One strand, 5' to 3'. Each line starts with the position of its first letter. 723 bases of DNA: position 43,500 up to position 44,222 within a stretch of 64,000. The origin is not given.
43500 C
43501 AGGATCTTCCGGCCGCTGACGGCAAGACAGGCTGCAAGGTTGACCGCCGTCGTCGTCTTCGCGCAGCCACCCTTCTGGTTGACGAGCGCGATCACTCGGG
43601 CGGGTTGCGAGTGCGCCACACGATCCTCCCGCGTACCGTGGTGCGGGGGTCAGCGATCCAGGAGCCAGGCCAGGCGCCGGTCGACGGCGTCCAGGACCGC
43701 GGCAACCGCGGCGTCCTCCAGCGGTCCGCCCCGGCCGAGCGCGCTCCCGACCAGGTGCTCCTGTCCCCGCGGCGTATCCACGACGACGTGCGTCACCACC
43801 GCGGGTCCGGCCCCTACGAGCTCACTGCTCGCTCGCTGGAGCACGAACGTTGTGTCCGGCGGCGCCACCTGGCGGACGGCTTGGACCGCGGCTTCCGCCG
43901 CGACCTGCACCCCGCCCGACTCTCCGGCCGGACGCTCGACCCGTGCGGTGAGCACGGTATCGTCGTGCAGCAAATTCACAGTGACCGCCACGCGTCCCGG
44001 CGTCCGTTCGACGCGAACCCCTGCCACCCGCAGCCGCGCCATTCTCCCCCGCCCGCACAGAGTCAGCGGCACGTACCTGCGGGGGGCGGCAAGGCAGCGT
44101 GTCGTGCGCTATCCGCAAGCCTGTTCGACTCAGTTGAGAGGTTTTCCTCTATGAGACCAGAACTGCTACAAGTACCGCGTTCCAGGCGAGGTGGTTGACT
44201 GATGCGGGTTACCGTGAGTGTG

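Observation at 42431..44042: Three-gene cluster: duplicated-domain protein, ParA-like ATPase with atypical Walker A (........), Cys-rich small protein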

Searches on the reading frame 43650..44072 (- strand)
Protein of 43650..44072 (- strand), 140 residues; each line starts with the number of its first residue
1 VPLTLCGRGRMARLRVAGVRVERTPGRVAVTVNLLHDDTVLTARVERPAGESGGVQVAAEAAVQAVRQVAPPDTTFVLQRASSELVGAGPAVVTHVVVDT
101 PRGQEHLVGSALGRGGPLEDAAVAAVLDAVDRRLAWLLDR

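Call 3: search_protein_families(library=pfam, proteins=[window:43650-44072:-], max_evalue=1)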
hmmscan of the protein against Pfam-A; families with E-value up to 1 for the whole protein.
window:43650-44072:- (140 aa): 0 families

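Call 4: search_protein_families(library=ncbifam, proteins=[window:43650-44072:-], max_evalue=1)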
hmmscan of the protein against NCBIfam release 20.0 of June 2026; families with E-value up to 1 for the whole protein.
window:43650-44072:- (140 aa): 1 family
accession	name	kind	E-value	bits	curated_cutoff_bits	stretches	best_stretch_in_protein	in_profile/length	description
TIGR01352.1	tonB_Cterm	subfamily_domain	0.012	15.9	27.1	1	23-73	11-60/76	TonB family protein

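Call 9: find_homologous_proteins(query=window:43650-44042:-, max_evalue=0.01)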
Query window:43650-44042:- (130 aa): 32 proteins with E <= 0.01 among 1015 candidates.
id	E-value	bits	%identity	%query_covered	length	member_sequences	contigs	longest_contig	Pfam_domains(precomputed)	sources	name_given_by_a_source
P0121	3.6e-69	248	97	100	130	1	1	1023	-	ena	-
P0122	8.8e-64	231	88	100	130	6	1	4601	-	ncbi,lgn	-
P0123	3.9e-62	226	87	100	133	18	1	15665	-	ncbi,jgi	-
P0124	1.2e-60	221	87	98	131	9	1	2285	-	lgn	-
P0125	1.5e-59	217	86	98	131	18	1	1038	-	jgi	-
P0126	4.4e-59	216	96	85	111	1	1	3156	-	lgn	-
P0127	1.8e-58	214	83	100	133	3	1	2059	-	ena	-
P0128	2.9e-58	213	83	100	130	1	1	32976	-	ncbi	-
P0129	6.2e-58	212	81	100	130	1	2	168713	-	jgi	-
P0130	1.5e-57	211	95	85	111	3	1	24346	-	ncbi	-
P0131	6.4e-57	209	81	100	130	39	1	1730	-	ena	-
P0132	1.9e-54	201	78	100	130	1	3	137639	-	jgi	jgi:hypothetical protein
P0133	4.3e-50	187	73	98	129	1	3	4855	-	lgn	-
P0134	1.7e-49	185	73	98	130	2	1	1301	-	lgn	-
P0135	3.7e-48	181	74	98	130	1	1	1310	-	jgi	jgi:archaeosine-15-forming tRNA-guanine transglycosylase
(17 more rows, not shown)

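Call 26: find_homologous_proteins(query=A4, max_evalue=0.01)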
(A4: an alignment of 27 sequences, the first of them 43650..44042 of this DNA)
Query A4 (27 sequences) (130 aa, profile of the alignment): 75 proteins with E <= 0.01 among 8000 candidates.
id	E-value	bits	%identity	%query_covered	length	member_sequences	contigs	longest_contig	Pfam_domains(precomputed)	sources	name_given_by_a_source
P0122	3.1e-62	226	88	100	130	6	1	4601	-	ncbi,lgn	-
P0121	1.1e-60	221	97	100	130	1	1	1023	-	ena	-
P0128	2.0e-60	220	83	100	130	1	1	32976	-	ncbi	-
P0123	2.8e-60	220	87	100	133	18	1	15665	-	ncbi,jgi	-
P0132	5.0e-60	219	78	100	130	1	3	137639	-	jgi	jgi:hypothetical protein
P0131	8.2e-60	218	81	100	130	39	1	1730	-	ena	-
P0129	1.7e-59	217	81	100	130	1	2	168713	-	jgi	-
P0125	4.2e-59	216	86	98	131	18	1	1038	-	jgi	-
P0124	1.0e-58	215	87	98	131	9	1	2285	-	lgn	-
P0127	2.2e-58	214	83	100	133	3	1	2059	-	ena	-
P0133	4.5e-56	206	73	98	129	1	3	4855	-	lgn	-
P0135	1.5e-55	205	74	98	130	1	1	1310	-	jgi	jgi:archaeosine-15-forming tRNA-guanine transglycosylase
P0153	4.5e-55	203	55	89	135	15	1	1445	-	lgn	-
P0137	3.5e-54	200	71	97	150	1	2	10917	-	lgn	-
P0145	4.9e-54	200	54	98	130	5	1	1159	-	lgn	-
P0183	2.6e-10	58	33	90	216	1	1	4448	-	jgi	jgi:hypothetical protein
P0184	3.8e-7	48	35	61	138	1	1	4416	-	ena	-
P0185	1.9e-5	43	40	64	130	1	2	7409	-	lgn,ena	-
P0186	2.3e-5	42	29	81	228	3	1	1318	-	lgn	-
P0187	4.3e-5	41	34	95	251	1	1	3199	-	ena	-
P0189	3.3e-4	39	27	94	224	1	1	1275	-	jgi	jgi:hypothetical protein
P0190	6.9e-4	38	30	63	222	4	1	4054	-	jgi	jgi:hypothetical protein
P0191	7.2e-4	37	27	70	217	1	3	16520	-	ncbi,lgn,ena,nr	ncbi:MAG TPA: hypothetical protein PKA05_14410 [Roseiflexaceae bacterium]|nr:hypothetical protein [R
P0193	7.5e-4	37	27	43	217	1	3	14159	-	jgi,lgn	jgi:hypothetical protein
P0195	6.5e-3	34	40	55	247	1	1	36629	-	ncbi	-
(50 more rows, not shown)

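Call 43: search_protein_families(library=pfam, proteins=[P0183, P0186, P0187, P0189, P0190, P0191, P0193, P0195, P0184, P0185], max_evalue=1)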
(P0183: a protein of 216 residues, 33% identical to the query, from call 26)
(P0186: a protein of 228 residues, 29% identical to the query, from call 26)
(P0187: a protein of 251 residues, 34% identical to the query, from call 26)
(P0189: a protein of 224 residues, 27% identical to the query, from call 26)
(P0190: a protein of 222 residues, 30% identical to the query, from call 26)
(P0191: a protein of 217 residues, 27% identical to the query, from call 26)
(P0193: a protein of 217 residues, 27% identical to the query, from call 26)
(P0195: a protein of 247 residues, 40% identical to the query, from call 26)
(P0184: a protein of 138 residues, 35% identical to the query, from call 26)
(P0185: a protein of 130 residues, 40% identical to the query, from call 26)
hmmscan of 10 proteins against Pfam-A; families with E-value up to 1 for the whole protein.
P0183 (216 aa): 0 families

P0186 (228 aa): 0 families

P0187 (251 aa): 1 family
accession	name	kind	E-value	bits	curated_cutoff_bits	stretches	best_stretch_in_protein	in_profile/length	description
PF17862.7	AAA_lid_3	-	0.024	14.6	27.2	1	166-187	14-35/45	AAA+ lid domain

P0189 (224 aa): 0 families

P0190 (222 aa): 2 families
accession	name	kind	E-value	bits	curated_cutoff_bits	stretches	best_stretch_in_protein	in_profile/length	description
PF03544.19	TonB_C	-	0.033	15.1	24.6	1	16-53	11-53/79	Gram-negative bacterial TonB protein C-terminal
PF08502.15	LeuA_dimer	-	0.15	12.4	24.9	1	137-207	62-129/131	LeuA allosteric (dimerisation) domain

P0191 (217 aa): 2 families
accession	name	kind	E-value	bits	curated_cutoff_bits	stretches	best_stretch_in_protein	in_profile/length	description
PF09585.15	Lin0512_fam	-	0.12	12.8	23.4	1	186-209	8-31/114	Conserved hypothetical protein (Lin0512_fam)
PF19161.5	DUF5843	-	0.12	12.2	25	1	6-46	132-172/196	Family of unknown function (DUF5843)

P0193 (217 aa): 2 families
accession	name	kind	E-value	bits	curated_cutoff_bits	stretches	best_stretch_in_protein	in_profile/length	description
PF09585.15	Lin0512_fam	-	0.015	15.8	23.4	1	180-206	5-31/114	Conserved hypothetical protein (Lin0512_fam)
PF08502.15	LeuA_dimer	-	0.06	13.7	24.9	1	136-206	62-129/131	LeuA allosteric (dimerisation) domain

P0195 (247 aa): 2 families
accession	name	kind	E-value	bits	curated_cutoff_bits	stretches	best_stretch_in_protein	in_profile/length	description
PF03544.19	TonB_C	-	0.099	13.5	24.6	1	41-79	12-52/79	Gram-negative bacterial TonB protein C-terminal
PF20036.5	Gp13-like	-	0.1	12.3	26.4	1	82-179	47-136/313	Major capsid protein 13-like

P0184 (138 aa): 1 family
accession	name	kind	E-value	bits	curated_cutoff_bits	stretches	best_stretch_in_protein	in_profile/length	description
PF08502.15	LeuA_dimer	-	0.0013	19.1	24.9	1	52-123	61-129/131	LeuA allosteric (dimerisation) domain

P0185 (130 aa): 2 families
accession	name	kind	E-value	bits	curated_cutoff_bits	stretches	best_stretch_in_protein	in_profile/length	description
PF06754.17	PhnG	-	0.0041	17.6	32.4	1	81-122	57-96/142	Phosphonate metabolism protein PhnG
PF08502.15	LeuA_dimer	-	0.029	14.7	24.9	1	55-124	61-129/131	LeuA allosteric (dimerisation) domain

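Call 50: predict_structure(alignment_id=A5)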
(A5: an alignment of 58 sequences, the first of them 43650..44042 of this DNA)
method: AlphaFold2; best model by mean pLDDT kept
length: 130 residues; sequences in the alignment: 58
mean_pLDDT: 92.5   pTM: 0.88
mean pLDDT of the five models: 92.5, 92.0, 91.8, 90.9, 90.8
residues with pLDDT >= 90: 108; 70-90: 18; 50-70: 4; < 50: 0
segments of 3 or more residues with pLDDT < 50: none
pLDDT, mean of each block of 10 residues (from residue 1): 87 92 93 91 87 96 95 93 97 96 91 97 88
secondary structure, 60 per line:
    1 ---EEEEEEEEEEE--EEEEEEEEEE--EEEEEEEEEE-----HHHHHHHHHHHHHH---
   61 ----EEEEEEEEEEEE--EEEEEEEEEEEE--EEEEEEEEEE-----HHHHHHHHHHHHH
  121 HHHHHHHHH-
elements in order: E4-14 E17-26 E29-38 H44-57 E65-76 E79-90 E93-102 H108-129

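Call 52: find_encoding_contigs(protein=P0191, flank=6000, max_places=3)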
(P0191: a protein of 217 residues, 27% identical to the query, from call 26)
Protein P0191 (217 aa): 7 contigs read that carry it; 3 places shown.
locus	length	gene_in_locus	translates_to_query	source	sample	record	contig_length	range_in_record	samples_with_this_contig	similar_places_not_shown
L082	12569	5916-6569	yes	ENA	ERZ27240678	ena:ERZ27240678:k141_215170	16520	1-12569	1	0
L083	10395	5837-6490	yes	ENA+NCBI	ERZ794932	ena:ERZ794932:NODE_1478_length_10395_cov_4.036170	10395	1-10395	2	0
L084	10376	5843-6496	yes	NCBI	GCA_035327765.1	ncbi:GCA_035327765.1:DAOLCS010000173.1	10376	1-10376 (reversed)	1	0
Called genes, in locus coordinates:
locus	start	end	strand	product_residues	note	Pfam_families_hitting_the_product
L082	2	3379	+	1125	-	?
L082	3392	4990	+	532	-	PF18328:PfaD_N, PF03060:NMO (faint), PF21607:FabD_helical_ins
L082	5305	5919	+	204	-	PF17248:DUF5317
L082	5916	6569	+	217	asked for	-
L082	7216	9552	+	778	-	PF13185:GAF_2, PF13492:GAF_3, PF00512:HisKA, PF02518:HATPase_c, PF00072:Response_reg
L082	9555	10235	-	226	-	PF22624:AASDHPPT_N (weak), PF01648:ACPS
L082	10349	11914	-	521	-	PF02784:Orn_Arg_deC_N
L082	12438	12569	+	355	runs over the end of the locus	PF00481:PP2C, PF13672:PP2C_2, PF07228:SpoIIE (faint)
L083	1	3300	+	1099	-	PF07977:FabA, PF22818:ApeI-like (faint), PF07977:FabA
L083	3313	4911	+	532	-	PF18328:PfaD_N, PF03060:NMO (faint), PF21607:FabD_helical_ins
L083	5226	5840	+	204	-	PF17248:DUF5317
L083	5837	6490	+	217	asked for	-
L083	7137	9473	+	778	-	PF13185:GAF_2, PF13492:GAF_3, PF00512:HisKA, PF02518:HATPase_c, PF00072:Response_reg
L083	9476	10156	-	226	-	PF01648:ACPS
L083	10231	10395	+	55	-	?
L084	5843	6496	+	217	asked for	-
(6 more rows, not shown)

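Call 87: search_protein_families(library=padloc, proteins=[window:43650-44042:-], max_evalue=0.01)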
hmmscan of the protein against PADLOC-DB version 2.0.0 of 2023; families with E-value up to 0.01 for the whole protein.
window:43650-44042:- (130 aa): 0 families
